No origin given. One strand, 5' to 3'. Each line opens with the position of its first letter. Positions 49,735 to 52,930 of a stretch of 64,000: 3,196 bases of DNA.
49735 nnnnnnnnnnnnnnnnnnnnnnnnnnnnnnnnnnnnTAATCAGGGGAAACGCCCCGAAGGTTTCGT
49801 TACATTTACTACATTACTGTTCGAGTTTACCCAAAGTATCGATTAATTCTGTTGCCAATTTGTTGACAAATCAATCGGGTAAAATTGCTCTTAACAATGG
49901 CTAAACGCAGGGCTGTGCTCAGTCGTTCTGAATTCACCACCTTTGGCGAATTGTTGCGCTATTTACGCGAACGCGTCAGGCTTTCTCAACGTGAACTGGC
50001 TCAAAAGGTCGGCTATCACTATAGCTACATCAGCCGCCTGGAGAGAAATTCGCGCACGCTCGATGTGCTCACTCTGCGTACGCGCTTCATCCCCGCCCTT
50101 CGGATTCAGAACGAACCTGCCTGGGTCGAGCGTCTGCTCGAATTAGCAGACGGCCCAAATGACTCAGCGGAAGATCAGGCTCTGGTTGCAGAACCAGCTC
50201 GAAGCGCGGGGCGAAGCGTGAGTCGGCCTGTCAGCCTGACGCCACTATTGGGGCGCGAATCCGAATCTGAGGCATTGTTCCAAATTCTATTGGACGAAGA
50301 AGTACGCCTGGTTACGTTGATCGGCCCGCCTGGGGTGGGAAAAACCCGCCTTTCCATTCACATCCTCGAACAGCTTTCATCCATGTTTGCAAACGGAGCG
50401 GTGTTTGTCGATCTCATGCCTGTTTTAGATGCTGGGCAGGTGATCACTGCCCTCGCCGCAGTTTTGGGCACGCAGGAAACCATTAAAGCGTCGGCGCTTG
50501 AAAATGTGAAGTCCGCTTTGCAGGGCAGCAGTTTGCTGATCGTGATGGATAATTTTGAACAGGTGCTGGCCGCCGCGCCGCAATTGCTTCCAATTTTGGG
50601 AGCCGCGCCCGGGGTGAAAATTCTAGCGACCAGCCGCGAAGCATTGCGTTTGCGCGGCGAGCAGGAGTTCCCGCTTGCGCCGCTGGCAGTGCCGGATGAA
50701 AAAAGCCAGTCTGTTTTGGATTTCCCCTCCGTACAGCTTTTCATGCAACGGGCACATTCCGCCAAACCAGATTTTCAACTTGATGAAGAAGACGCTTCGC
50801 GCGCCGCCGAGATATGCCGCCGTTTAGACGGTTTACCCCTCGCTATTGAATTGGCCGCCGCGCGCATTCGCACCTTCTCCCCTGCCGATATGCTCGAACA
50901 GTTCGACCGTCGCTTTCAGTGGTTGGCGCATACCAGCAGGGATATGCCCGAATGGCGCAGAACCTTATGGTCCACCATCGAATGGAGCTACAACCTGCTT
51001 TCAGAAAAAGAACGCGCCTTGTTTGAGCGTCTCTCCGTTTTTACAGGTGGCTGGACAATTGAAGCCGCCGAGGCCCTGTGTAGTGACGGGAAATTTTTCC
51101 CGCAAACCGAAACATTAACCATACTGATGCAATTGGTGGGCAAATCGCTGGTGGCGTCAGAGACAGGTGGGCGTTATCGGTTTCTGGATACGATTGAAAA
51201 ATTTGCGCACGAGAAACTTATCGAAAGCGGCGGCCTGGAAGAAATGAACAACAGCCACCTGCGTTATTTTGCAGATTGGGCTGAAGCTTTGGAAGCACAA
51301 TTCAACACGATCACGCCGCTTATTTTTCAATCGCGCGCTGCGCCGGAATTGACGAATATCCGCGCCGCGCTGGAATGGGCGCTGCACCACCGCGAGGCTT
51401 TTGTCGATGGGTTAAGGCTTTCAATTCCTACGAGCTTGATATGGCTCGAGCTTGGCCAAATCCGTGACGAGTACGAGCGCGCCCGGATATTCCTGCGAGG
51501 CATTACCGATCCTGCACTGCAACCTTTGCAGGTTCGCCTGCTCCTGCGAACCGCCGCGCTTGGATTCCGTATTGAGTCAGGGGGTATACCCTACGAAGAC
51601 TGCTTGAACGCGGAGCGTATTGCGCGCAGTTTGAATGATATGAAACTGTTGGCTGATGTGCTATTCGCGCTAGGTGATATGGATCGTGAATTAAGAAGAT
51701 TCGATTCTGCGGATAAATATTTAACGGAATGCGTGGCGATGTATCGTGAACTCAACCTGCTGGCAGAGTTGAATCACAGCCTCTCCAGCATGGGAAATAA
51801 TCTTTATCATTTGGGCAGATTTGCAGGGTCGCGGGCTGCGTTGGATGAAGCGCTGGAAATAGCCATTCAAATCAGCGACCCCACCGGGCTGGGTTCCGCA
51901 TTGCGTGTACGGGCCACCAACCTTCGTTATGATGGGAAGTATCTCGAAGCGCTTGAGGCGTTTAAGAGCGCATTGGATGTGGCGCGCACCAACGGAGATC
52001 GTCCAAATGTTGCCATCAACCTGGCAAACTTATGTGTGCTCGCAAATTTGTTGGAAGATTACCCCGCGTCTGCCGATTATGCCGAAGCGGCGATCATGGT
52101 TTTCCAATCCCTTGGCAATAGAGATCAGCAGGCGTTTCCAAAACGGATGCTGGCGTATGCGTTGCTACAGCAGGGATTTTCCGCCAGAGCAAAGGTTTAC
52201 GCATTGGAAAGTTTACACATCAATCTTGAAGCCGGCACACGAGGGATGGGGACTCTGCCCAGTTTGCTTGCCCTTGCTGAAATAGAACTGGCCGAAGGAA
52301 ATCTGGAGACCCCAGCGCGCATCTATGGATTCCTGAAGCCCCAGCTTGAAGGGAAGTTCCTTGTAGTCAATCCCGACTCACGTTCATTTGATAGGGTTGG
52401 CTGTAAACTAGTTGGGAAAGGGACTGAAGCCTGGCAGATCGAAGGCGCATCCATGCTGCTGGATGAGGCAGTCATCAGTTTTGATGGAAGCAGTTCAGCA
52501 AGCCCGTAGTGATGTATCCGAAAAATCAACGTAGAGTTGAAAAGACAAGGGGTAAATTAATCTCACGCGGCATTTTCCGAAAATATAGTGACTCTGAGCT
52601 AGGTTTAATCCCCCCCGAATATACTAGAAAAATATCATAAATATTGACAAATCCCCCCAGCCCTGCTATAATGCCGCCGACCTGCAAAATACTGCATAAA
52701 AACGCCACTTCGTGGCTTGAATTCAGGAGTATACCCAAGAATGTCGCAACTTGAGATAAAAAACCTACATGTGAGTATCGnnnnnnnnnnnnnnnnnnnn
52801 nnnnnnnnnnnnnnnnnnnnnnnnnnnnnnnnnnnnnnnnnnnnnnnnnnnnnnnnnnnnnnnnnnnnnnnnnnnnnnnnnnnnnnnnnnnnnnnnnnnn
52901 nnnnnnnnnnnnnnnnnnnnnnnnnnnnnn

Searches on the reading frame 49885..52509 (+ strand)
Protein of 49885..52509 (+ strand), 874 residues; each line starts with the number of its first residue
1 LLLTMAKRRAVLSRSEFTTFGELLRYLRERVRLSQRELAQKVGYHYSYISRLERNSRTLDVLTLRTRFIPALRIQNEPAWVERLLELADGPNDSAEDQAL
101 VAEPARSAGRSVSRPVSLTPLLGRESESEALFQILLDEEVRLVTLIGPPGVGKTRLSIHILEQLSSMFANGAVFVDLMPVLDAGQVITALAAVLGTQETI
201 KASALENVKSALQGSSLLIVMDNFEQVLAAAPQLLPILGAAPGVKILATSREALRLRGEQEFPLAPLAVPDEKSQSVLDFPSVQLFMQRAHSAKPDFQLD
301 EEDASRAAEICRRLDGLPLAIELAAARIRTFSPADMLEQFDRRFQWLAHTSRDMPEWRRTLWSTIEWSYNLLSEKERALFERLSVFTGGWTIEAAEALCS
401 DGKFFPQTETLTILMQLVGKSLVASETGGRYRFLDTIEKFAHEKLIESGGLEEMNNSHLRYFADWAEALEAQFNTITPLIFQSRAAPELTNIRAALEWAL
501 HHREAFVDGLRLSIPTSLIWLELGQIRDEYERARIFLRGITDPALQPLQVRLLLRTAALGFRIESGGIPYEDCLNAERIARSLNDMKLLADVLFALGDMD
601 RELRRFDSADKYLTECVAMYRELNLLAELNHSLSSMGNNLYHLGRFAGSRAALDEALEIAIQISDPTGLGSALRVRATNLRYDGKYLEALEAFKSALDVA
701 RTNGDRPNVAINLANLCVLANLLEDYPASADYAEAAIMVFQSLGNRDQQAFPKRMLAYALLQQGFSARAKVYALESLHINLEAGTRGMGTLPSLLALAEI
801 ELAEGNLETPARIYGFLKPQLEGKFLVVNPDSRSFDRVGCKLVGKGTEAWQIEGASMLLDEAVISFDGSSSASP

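Call 62: search_protein_families(library=pfam, proteins=[window:49885-52509:+], max_evalue=0.00001)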
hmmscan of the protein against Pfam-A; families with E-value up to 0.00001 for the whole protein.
window:49885-52509:+ (874 aa): 7 families
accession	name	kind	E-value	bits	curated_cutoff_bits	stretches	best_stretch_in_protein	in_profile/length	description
PF13424.12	TPR_12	-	2.2e-15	57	30.1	2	631-701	4-76/77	Tetratricopeptide repeat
PF13560.12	HTH_31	-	6.8e-09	36.3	27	1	20-84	2-50/64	Helix-turn-helix domain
PF07719.23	TPR_2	-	1.1e-08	34.9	27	0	633-660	4-31/34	Tetratricopeptide repeat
PF01381.28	HTH_3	-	1.6e-08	34.8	23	1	24-64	1-41/55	Helix-turn-helix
PF13374.12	TPR_10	-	2.3e-08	34.2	27.5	0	632-662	4-34/42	Tetratricopeptide repeat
PF13191.12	AAA_16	-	7.8e-07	30.2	32.6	0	121-233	2-150/167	AAA ATPase domain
PF00931.28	NB-ARC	-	4.9e-06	26.4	23.5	0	125-337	2-214/248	NB-ARC domain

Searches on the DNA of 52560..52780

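Call 55: search_rna_families(source=window, start=52560, end=52780, threshold=evalue, max_evalue=1)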
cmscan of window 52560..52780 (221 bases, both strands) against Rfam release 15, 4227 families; matches with E-value up to 1: 0.
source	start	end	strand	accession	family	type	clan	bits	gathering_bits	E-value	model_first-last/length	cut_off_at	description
